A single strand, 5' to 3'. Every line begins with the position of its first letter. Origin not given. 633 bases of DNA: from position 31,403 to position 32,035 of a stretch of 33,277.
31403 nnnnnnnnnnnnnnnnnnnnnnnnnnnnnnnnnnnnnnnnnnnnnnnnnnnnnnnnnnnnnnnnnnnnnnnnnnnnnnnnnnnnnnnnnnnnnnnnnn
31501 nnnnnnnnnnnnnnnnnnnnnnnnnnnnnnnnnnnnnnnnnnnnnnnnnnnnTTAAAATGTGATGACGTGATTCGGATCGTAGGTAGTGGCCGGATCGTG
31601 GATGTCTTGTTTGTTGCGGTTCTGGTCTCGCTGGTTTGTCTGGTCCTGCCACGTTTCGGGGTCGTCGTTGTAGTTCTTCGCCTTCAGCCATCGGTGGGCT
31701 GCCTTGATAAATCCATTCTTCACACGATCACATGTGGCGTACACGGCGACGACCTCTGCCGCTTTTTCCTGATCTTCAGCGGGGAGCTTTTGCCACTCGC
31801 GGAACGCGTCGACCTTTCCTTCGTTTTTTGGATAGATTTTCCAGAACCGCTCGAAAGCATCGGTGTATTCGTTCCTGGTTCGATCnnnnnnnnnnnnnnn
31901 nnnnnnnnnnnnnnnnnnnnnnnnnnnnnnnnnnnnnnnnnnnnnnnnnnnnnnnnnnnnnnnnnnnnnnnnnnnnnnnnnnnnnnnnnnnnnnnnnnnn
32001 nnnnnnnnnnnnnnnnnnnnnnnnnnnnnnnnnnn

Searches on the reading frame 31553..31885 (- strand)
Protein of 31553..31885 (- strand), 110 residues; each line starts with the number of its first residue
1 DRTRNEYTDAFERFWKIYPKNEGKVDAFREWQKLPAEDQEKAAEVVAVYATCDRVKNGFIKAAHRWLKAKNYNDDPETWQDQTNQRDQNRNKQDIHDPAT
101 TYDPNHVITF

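Call 89: search_protein_families(library=pfam, proteins=[window:31553-31885:-], max_evalue=5)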
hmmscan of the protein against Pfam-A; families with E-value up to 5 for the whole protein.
window:31553-31885:- (110 aa): 2 families
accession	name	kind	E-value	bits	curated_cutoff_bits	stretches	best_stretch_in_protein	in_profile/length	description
PF20532.3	DUF6747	-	0.096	13.6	27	1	45-59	39-53/55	Family of unknown function (DUF6747)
PF24296.1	SrfA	-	1.2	9.7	27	1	25-47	14-36/73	SrfA protein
